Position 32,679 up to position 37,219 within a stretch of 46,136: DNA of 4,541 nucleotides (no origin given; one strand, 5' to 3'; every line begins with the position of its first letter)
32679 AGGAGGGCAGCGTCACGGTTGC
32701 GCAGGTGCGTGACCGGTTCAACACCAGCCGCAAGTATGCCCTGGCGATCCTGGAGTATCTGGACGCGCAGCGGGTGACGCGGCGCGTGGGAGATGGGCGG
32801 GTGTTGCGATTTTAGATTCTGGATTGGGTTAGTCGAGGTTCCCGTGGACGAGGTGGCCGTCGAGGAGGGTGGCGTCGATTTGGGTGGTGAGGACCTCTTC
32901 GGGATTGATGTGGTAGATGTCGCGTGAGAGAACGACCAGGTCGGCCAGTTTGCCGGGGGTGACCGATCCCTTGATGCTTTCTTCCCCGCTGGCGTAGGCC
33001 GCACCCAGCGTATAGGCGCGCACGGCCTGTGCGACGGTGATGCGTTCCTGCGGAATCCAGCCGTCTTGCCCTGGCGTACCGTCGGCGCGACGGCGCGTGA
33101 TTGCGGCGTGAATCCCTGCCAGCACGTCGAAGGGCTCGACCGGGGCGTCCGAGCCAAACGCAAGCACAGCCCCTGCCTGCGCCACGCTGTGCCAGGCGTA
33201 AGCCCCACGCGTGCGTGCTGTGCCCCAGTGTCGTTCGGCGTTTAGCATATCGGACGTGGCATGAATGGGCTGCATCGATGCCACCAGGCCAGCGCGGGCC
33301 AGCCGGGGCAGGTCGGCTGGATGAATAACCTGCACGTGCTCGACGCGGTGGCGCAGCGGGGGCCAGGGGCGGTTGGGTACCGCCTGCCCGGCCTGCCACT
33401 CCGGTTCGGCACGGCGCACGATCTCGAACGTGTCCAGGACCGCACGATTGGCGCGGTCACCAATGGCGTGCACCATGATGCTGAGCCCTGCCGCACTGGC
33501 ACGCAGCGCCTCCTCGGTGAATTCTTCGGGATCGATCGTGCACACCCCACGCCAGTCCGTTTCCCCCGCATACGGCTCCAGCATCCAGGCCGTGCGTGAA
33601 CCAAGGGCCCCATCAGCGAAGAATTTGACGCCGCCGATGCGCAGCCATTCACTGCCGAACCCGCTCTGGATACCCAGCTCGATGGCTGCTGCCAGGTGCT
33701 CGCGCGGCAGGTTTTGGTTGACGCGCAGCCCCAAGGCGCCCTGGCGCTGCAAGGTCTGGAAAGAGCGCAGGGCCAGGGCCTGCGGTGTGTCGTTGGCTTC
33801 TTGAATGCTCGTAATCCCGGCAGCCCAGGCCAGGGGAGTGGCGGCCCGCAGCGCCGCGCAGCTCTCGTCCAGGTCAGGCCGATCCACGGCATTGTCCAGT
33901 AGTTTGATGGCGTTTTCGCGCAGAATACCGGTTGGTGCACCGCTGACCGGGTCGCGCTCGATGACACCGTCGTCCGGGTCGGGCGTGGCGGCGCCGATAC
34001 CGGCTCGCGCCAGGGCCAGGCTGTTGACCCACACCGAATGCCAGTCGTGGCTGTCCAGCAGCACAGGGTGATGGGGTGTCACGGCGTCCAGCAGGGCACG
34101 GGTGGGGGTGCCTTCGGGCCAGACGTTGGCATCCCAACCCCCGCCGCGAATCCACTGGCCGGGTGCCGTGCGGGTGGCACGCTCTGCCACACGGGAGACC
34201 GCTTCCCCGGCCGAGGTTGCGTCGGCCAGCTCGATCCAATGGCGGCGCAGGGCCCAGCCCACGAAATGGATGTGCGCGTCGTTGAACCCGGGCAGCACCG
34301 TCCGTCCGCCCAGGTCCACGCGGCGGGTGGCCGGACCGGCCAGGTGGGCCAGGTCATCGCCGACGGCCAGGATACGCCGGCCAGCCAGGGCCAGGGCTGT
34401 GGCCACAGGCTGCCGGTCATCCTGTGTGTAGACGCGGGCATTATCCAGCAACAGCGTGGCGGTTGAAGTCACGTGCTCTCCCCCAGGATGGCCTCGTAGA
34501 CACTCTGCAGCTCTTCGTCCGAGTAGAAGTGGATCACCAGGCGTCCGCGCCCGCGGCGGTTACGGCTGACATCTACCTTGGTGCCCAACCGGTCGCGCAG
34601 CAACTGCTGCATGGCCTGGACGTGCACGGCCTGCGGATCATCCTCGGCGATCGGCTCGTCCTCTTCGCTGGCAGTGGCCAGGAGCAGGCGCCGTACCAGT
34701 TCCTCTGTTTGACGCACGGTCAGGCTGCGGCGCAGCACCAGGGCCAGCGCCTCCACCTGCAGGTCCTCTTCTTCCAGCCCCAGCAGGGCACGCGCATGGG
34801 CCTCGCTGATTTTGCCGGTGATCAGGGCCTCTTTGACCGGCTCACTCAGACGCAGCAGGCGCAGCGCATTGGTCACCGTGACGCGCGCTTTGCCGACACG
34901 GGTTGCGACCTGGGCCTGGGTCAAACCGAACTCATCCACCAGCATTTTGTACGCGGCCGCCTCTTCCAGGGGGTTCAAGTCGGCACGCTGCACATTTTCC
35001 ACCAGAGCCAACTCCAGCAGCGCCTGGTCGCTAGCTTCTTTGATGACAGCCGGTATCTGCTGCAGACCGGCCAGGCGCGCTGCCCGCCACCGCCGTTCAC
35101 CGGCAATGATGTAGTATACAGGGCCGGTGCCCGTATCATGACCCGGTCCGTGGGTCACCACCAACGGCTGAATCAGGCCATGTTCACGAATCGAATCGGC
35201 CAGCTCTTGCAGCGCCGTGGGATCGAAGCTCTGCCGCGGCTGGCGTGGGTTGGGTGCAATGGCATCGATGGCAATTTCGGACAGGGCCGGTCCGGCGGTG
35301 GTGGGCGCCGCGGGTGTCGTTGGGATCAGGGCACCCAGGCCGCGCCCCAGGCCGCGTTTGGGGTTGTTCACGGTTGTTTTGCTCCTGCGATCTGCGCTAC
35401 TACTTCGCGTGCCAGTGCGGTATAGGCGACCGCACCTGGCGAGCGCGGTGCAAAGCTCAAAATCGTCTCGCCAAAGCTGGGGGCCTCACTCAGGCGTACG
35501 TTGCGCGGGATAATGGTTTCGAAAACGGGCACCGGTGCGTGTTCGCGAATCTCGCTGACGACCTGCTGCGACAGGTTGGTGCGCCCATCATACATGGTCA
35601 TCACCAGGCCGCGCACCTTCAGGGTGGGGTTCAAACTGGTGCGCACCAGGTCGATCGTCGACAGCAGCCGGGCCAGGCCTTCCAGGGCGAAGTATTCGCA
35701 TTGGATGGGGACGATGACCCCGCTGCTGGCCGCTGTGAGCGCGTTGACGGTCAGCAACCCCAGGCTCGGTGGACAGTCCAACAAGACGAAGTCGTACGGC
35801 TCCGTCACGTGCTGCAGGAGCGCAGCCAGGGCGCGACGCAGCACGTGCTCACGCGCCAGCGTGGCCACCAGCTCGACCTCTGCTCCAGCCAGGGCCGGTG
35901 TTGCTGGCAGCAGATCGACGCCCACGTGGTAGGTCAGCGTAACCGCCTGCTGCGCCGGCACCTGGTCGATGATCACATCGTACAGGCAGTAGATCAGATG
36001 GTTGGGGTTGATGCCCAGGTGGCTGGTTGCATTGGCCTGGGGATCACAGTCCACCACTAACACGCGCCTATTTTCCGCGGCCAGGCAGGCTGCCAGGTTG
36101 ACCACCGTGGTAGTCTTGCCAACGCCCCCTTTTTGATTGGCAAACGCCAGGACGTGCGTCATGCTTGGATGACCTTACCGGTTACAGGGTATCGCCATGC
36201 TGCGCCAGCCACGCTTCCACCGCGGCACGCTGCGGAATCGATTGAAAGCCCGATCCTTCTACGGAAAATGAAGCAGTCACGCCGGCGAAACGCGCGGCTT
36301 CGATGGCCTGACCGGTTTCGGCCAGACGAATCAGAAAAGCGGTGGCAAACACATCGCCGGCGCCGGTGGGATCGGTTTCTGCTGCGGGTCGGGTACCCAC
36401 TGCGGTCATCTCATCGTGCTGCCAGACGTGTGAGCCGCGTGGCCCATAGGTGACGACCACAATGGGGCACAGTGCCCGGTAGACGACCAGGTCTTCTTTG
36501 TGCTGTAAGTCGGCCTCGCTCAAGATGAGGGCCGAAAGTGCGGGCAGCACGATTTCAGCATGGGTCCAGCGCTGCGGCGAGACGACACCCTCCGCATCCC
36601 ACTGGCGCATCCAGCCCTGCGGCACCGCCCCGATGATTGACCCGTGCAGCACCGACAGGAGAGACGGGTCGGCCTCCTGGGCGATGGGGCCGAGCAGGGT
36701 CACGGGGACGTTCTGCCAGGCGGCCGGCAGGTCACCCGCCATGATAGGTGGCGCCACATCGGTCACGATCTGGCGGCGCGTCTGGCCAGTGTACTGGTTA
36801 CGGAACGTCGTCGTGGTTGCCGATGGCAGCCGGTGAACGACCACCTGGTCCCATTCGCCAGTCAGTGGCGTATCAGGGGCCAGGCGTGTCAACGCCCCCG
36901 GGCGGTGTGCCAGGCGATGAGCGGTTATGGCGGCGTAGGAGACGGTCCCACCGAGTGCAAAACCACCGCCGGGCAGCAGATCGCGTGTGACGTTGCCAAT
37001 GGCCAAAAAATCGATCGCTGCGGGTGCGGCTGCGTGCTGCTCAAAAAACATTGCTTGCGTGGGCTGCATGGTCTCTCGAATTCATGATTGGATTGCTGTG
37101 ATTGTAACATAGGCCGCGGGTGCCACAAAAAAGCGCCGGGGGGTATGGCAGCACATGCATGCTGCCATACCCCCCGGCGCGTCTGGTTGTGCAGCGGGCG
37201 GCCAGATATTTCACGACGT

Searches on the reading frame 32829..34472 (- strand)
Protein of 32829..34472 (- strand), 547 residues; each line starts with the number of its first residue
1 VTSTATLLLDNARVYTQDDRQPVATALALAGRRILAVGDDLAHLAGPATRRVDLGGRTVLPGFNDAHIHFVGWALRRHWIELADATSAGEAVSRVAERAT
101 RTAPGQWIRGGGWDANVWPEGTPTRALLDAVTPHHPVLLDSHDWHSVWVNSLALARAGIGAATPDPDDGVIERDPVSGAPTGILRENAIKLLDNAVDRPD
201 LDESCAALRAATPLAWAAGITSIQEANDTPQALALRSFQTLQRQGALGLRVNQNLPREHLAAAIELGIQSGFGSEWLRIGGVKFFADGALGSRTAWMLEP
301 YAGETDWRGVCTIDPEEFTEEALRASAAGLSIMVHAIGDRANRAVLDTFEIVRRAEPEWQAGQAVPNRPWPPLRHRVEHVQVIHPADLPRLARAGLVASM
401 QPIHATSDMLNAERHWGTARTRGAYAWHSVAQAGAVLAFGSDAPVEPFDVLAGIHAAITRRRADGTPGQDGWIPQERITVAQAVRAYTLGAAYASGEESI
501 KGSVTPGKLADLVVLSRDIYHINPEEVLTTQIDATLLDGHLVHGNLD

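Call 24: search_protein_families(library=ncbifam, proteins=[window:32829-34472:-], max_evalue=1e-8)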
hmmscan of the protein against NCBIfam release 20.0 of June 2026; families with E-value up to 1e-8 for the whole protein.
window:32829-34472:- (547 aa): 3 families
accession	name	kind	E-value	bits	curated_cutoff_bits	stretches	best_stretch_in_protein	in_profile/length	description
NF006056.0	PRK08204.1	subfamily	4.6e-12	45.4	391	0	420-525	280-389/449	hypothetical protein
NF051886.1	XaaProDiPepCaul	equivalog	1.1e-11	44.5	500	0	26-83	20-77/398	Xaa-Pro dipeptidase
TIGR01224.1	hutI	equivalog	2.5e-11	43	298.15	0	26-71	5-50/377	imidazolonepropionase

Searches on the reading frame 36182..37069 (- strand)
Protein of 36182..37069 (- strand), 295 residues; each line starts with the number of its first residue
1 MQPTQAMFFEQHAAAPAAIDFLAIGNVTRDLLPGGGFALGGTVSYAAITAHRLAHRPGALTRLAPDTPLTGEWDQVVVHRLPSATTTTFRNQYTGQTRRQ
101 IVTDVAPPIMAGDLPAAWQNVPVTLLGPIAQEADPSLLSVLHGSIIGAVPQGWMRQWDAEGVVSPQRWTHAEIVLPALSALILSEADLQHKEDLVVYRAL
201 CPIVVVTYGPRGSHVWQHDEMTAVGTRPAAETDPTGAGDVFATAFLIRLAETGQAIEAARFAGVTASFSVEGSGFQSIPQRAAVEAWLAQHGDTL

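Call 24: search_protein_families(library=ncbifam, proteins=[window:36182-37069:-], max_evalue=1e-8)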
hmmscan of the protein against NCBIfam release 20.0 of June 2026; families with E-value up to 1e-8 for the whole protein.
window:36182-37069:- (295 aa): 2 families
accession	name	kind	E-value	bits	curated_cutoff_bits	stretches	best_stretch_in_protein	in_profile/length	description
TIGR02152.1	D_ribokin_bact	equivalog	9.7e-13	48.1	299.65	1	201-285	212-297/298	ribokinase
NF008353.0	PRK11142.1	equivalog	3.2e-11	43.3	341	1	201-291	215-306/307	ribokinase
